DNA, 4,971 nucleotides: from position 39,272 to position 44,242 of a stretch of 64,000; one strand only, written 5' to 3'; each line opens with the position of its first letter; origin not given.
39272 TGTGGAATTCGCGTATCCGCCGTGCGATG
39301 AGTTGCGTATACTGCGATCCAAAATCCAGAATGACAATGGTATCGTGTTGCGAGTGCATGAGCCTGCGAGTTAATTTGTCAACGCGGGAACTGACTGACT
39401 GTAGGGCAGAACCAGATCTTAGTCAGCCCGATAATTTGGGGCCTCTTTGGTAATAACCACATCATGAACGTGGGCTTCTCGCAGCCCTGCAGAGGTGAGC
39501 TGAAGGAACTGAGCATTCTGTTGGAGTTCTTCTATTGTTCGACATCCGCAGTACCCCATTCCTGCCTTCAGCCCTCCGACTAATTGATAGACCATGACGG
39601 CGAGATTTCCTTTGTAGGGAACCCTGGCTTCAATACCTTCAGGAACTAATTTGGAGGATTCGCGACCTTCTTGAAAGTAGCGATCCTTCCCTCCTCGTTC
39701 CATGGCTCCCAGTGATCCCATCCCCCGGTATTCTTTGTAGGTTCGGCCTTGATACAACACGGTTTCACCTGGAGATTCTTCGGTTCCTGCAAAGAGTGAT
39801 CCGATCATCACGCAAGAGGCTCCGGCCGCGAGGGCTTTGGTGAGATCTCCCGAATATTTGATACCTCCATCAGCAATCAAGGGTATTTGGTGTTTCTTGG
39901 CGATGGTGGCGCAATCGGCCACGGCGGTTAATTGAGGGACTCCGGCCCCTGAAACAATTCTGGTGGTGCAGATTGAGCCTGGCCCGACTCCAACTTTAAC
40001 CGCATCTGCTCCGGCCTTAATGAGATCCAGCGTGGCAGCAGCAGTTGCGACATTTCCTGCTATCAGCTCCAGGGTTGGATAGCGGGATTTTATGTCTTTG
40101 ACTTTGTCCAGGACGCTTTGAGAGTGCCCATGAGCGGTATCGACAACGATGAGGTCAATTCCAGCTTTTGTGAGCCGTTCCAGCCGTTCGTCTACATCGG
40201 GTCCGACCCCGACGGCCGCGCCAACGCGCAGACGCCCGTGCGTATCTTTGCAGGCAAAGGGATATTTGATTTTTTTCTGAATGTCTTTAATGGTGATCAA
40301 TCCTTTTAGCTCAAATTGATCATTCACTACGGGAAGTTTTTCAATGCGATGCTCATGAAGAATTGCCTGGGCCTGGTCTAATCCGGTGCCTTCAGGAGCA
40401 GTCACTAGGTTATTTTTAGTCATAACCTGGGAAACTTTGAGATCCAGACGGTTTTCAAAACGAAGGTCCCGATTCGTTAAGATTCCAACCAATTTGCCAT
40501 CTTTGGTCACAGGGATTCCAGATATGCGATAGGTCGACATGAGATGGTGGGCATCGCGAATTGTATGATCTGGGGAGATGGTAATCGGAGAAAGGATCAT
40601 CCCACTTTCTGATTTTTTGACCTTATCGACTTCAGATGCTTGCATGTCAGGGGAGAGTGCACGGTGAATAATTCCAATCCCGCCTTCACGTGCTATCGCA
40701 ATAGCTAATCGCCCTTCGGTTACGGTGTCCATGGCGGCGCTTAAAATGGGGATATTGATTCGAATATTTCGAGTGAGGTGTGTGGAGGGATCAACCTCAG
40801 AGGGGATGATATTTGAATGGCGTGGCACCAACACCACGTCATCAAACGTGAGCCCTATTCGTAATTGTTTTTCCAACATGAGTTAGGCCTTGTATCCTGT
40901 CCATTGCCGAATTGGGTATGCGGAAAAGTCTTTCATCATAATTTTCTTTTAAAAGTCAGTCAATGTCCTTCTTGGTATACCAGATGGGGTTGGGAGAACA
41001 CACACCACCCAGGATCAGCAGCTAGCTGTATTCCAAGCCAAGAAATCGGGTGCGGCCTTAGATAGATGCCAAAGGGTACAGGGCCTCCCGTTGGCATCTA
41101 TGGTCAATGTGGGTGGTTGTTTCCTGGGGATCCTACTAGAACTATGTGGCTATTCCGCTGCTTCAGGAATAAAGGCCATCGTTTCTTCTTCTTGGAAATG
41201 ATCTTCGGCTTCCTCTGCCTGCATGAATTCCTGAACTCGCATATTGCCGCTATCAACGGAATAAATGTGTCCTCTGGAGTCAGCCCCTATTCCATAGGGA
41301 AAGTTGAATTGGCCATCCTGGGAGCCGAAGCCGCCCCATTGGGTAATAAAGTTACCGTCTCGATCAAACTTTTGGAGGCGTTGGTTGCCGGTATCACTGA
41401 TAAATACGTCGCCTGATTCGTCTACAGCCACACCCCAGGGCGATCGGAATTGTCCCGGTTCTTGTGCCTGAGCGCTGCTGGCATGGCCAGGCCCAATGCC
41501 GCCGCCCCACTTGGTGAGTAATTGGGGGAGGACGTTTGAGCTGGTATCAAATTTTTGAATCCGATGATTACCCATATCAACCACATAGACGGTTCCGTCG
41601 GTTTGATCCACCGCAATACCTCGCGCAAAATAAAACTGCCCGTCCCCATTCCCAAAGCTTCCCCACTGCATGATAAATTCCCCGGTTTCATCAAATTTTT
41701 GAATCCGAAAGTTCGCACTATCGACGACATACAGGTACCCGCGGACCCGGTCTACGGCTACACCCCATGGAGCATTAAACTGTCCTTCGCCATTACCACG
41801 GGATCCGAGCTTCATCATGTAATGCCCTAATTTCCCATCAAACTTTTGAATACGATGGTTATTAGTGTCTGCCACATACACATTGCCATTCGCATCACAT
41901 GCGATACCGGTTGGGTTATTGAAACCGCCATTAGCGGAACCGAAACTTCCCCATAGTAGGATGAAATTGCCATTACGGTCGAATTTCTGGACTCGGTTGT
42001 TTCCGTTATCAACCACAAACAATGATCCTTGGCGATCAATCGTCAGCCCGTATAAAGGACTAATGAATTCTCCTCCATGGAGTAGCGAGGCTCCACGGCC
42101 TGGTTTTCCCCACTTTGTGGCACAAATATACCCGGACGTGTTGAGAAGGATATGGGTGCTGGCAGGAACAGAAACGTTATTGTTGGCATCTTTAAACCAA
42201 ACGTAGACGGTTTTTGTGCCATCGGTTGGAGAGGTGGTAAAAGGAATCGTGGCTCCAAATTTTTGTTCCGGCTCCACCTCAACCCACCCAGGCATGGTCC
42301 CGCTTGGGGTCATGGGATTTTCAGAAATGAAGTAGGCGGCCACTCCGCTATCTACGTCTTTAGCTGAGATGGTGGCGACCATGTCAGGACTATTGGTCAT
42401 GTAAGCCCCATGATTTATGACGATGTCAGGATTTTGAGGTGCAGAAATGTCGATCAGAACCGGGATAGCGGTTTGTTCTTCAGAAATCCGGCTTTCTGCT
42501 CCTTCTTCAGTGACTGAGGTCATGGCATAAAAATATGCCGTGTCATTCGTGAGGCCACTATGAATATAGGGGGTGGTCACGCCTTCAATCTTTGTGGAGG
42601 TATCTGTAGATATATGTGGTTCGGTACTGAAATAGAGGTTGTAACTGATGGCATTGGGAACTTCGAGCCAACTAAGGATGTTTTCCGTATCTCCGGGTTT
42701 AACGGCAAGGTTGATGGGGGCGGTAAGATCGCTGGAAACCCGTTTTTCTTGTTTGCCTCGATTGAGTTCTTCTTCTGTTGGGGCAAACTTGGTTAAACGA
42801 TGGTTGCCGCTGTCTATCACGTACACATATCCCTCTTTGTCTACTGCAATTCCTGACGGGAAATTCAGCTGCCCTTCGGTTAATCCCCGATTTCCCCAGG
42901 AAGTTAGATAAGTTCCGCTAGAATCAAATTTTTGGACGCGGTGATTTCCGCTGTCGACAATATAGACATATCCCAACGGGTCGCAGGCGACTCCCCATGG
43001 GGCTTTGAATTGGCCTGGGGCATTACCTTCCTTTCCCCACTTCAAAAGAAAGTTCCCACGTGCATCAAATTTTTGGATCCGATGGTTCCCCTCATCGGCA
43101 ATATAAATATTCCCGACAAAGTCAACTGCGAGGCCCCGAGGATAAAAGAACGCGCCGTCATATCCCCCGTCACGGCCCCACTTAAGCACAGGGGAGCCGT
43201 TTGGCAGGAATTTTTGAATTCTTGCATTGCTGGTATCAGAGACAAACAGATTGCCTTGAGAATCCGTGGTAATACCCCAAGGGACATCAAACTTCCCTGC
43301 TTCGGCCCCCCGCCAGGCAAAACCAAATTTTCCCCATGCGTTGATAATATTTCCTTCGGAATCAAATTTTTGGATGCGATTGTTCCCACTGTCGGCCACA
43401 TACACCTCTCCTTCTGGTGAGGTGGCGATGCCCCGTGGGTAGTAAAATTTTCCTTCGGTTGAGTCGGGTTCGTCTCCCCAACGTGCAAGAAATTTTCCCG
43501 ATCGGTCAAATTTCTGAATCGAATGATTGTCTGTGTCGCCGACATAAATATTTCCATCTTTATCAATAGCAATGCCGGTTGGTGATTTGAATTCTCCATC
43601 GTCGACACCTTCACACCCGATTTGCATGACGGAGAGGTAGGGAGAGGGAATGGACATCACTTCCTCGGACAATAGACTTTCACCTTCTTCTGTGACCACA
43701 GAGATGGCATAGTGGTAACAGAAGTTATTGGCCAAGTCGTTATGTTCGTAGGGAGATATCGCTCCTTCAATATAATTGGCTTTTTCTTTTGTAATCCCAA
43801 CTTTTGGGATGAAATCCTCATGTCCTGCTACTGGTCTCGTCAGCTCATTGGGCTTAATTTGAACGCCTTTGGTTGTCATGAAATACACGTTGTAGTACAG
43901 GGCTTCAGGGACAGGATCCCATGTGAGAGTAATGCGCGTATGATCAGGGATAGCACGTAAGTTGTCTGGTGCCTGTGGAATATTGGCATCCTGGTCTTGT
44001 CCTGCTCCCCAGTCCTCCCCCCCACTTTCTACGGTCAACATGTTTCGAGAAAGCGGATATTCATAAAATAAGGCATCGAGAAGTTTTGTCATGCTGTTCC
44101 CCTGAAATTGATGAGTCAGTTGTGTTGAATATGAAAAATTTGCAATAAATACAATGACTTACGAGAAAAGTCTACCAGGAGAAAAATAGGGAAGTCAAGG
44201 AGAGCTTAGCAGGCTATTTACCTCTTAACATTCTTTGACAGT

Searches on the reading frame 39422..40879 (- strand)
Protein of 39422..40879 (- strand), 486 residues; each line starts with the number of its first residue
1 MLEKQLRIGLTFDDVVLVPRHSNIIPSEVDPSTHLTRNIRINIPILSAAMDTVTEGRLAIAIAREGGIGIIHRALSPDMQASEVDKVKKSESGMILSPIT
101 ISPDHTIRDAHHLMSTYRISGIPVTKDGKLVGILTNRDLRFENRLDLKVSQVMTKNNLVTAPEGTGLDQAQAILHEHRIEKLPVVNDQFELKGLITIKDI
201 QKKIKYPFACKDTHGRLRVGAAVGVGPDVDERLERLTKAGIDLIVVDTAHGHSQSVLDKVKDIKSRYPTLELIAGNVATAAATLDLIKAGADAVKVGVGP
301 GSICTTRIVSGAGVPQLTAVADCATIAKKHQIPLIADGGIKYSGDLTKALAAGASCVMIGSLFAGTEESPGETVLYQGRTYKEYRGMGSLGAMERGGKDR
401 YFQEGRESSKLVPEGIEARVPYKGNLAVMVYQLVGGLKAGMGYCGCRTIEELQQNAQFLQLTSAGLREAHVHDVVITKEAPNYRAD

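Call 51: search_protein_families(library=pfam, proteins=[window:39422-40879:-], max_evalue=0.00001)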
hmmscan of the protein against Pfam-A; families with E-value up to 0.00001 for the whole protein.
window:39422-40879:- (486 aa): 4 families
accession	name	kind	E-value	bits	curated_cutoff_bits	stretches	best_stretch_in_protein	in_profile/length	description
PF00478.31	IMPDH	-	1.8e-163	543.9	25.6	1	9-472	1-345/345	IMP dehydrogenase / GMP reductase domain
PF00571.33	CBS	-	3.5e-25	88.5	24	2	97-140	8-52/57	CBS domain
PF03060.21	NMO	-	6.3e-16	59.1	28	1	220-375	93-237/331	Nitronate monooxygenase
PF01070.24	FMN_dh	-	4.1e-07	29.8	24.9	1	255-363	205-305/350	FMN-dependent dehydrogenase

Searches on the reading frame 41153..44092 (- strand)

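Call 5: search_protein_families(library=pfam, proteins=[window:41153-44092:-])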
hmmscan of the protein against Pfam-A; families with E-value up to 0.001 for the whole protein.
window:41153-44092:- (980 aa): 14 families
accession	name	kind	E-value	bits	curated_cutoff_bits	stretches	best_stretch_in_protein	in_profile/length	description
PF01436.27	NHL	-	9.1e-105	338.3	20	10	724-751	1-28/28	NHL repeat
PF25021.1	TEN_NHL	-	7.6e-30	104.5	27.1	0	204-250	129-173/357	Teneurin NHL domain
PF08450.18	SGL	-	3.2e-28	99.4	26.3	1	174-300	91-215/246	SMP-30/Gluconolactonase/LRE-like region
PF13449.12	Phytase-like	-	2.6e-18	67.4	27.6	0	320-350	72-102/284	Esterase-like activity of phytase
PF06739.17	SBBP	-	1.1e-17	64.1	20.5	0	170-185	14-29/38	Beta-propeller repeat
PF17170.10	DUF5128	-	1.2e-17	64.5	22.9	2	783-852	52-121/321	6-bladed beta-propeller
PF22701.2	Mala_s_1-like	-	2.3e-16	60.5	27.5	0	273-391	44-158/195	Mal s 1 allergenic protein-like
PF01731.26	Arylesterase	-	1e-11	45.3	21.3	0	167-195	52-81/86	Arylesterase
PF24684.1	Vgb_lyase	-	5.7e-11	42.2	50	1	169-394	13-212/290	Virginiamycin B lyase family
PF06977.17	SdiA-regulated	-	4.3e-09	36.4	21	0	677-741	171-239/249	SdiA-regulated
PF02393.21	US22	-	6.2e-06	26.7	35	0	406-443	74-112/124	US22 like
PF07494.17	Reg_prop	-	1.2e-05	25.3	20.4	0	172-186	8-22/24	Two component regulator propeller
PF20249.3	VasX_N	-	0.00046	20.7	27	0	420-480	52-112/156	VasX toxin N-terminal region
PF03022.22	MRJP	-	0.00088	19.2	19.8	0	139-243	149-260/288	Major royal jelly protein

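Call 6: search_protein_families(library=ncbifam, proteins=[window:41153-44092:-])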
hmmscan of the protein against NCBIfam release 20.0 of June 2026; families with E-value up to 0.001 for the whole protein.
window:41153-44092:- (980 aa): 5 families
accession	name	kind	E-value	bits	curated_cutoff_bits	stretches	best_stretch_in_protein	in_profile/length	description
NF035926.1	scyF_NHL_VPEP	equivalog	1.1e-116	390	350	6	689-856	114-281/376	scytonemin biosynthesis PEP-CTERM protein ScyF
NF033206.1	ScyE_fam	subfamily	1e-23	84.4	80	1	167-237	251-322/333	ScyD/ScyE family protein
NF047780.1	LIC12708_fam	subfamily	3.5e-14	52.5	150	0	171-250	59-153/391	LIC_12708 family protein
NF047494.1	Lepto_SBBP_lipo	equivalog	4.5e-13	48.7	400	1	701-840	164-315/466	SBBP repeat beta-propeller lipoprotein, LipL53 family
TIGR02604.1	Piru_Ver_Nterm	subfamily_domain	1.2e-07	31.4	122.2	0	724-749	13-38/367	PVC-type heme-binding CxxCH protein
